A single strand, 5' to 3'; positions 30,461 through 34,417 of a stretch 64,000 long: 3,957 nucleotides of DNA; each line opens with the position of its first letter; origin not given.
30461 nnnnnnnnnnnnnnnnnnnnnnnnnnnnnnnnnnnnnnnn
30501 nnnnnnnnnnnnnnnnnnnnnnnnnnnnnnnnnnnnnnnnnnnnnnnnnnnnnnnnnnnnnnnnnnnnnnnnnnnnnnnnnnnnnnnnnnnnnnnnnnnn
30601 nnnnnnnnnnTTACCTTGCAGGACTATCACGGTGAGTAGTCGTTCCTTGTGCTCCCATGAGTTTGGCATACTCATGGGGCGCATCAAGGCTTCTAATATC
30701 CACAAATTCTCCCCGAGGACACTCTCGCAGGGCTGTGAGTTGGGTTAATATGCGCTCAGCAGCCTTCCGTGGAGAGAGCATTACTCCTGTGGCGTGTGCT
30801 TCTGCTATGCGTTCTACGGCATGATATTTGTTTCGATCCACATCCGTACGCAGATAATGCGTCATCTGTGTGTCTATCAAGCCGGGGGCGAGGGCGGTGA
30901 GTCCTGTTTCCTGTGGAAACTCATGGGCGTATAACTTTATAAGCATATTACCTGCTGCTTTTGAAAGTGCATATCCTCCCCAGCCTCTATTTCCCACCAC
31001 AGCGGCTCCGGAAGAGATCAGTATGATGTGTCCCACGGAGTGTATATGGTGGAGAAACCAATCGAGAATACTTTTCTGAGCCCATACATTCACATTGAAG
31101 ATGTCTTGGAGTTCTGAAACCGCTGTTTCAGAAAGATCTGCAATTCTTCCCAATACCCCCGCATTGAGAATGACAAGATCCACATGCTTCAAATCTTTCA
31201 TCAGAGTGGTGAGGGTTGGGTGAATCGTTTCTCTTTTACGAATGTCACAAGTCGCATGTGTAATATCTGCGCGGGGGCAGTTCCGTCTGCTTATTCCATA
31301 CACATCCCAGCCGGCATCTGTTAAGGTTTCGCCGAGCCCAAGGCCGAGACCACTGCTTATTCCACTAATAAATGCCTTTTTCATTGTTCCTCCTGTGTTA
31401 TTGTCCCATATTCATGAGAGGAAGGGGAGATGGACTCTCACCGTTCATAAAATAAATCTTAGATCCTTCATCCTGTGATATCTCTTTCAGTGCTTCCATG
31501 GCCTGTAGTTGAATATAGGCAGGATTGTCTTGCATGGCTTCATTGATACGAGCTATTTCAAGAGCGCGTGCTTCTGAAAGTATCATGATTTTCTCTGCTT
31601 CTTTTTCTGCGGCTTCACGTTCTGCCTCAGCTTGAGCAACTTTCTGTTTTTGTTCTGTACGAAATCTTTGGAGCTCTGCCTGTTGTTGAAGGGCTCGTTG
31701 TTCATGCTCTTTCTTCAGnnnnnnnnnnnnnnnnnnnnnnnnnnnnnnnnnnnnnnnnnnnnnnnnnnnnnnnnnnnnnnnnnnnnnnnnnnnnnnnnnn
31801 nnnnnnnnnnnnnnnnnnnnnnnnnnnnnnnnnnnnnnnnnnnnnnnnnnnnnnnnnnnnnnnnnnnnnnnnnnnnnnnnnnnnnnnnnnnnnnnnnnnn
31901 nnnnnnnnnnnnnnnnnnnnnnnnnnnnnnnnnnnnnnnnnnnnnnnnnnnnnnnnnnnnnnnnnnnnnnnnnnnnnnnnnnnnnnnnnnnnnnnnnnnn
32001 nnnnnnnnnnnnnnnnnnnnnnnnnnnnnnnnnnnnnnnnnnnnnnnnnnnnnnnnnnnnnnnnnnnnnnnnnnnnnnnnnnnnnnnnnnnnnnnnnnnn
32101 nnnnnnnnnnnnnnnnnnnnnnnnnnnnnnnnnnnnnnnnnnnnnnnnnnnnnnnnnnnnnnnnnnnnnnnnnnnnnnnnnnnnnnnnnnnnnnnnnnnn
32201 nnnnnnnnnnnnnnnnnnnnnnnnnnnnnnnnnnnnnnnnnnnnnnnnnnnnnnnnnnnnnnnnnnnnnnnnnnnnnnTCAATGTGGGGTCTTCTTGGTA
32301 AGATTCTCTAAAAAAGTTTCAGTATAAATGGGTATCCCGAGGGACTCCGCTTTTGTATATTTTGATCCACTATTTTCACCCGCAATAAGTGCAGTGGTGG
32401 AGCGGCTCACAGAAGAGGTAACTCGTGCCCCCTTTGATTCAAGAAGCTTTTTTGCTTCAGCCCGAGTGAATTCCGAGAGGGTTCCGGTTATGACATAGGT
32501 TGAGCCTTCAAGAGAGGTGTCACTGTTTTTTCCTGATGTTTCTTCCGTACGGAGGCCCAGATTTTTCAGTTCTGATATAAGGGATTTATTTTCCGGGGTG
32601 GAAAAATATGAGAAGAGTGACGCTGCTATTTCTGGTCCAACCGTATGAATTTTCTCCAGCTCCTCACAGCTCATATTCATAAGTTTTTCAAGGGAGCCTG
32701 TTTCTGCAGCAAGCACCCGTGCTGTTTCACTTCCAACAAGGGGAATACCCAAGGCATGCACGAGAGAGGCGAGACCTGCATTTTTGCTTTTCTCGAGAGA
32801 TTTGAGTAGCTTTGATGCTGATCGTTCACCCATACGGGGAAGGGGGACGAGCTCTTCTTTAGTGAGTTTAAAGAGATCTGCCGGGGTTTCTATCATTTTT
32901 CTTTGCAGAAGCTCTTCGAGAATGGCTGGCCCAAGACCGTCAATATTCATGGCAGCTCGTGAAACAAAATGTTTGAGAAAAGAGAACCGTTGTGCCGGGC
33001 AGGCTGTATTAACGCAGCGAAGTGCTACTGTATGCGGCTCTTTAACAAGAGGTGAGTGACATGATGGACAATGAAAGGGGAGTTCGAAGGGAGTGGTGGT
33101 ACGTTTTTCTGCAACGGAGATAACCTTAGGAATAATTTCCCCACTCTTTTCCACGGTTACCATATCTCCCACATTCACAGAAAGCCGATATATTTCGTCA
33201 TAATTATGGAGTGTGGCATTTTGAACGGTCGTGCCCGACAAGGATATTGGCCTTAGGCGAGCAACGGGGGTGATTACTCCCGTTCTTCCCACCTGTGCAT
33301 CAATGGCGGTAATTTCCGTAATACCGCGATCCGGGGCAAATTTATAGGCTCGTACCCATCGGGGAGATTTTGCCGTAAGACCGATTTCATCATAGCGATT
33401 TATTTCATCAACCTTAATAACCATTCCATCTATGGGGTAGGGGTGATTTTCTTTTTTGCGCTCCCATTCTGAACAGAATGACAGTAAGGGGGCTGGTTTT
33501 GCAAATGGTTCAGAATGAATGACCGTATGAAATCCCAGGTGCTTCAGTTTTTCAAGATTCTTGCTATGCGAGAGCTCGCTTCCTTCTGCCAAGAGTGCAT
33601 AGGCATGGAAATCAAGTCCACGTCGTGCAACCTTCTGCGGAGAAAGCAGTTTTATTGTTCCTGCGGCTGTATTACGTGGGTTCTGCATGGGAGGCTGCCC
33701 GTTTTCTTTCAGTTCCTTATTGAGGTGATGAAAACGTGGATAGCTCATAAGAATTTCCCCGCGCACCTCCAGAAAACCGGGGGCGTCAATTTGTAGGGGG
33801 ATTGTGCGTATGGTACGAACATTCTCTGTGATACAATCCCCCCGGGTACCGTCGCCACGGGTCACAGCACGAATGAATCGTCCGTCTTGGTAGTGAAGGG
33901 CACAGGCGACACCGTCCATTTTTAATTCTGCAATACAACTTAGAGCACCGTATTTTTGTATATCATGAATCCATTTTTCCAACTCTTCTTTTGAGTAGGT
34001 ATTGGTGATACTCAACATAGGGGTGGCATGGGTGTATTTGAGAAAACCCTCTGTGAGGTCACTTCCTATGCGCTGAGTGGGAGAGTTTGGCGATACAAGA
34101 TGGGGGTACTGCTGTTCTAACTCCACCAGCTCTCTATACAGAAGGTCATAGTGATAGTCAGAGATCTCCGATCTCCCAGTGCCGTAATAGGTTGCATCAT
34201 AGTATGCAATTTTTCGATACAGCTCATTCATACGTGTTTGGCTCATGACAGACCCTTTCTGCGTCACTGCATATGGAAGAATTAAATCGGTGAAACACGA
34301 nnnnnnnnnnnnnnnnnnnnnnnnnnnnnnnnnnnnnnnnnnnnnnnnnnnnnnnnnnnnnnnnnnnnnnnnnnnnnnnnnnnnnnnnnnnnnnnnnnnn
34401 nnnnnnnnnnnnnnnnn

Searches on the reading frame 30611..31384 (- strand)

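Call 11: search_protein_families(library=pfam, proteins=[window:30611-31384:-], max_evalue=0.01)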
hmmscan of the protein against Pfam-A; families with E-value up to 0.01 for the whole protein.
window:30611-31384:- (257 aa): 4 families
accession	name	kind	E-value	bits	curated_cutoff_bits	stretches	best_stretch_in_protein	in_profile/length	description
PF00106.31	adh_short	-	7.8e-26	91.2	26.6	1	2-181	1-193/195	short chain dehydrogenase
PF13561.12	adh_short_C2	-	1e-16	61.7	27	1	11-183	6-189/236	Enoyl-(Acyl carrier protein) reductase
PF08659.16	KR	-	2.7e-08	34.4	22.6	1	38-145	52-156/180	KR domain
PF01370.27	Epimerase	-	6.1e-05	23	20.9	1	5-151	2-155/240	NAD dependent epimerase/dehydratase family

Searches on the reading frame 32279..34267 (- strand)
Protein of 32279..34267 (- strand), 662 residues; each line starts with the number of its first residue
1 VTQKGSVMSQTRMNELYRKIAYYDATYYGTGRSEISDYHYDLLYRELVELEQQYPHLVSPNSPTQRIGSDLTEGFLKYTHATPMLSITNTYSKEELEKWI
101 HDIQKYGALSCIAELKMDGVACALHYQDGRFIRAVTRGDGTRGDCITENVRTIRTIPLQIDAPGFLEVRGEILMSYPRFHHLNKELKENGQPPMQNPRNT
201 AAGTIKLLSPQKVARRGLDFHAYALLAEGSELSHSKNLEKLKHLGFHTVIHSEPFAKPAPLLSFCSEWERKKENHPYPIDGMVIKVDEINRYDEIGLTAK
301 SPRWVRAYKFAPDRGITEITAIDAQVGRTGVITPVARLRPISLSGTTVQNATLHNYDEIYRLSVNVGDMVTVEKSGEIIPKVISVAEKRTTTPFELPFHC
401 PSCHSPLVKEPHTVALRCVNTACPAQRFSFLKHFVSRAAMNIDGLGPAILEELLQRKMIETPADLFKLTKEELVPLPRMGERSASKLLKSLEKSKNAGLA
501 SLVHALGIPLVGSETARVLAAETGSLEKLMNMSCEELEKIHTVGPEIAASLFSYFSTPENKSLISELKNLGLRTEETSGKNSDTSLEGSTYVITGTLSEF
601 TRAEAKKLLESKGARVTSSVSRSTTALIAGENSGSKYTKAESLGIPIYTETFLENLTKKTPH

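Call 11: search_protein_families(library=pfam, proteins=[window:32279-34267:-], max_evalue=0.01)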
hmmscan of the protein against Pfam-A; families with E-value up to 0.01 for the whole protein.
window:32279-34267:- (662 aa): 9 families
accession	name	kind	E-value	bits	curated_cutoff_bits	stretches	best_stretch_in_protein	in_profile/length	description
PF01653.23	DNA_ligase_aden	-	1.3e-70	238.3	27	1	74-312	3-252/253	NAD-dependent DNA ligase adenylation domain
PF03120.22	DNA_ligase_OB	-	3.6e-30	104.1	32.9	1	317-390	2-75/79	NAD-dependent DNA ligase OB-fold domain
PF12826.13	HHH_2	-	4.5e-19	68.8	27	1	502-564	2-64/64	Helix-hairpin-helix motif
PF00533.33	BRCT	-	1.8e-16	60.6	21.3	1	586-654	6-75/78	BRCA1 C Terminus (BRCT) domain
PF14520.12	HHH_5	-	9.5e-12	45.7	27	1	440-493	5-57/57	Helix-hairpin-helix domain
PF03119.21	DNA_ligase_ZBD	-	1.4e-09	38.1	25.8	1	399-425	1-27/27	NAD-dependent DNA ligase C4 zinc finger domain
PF12738.14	PTCB-BRCT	-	1.5e-08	35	22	1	601-647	12-58/63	twin BRCT domain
PF22745.1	Nlig-Ia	-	7e-05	23.8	27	1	13-61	6-54/92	DNA ligase-like, N-terminal NAD+-binding domain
PF03118.21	RNA_pol_A_CTD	-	0.0027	17.8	23.8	0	454-492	28-66/67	Bacterial RNA polymerase, alpha chain C terminal domain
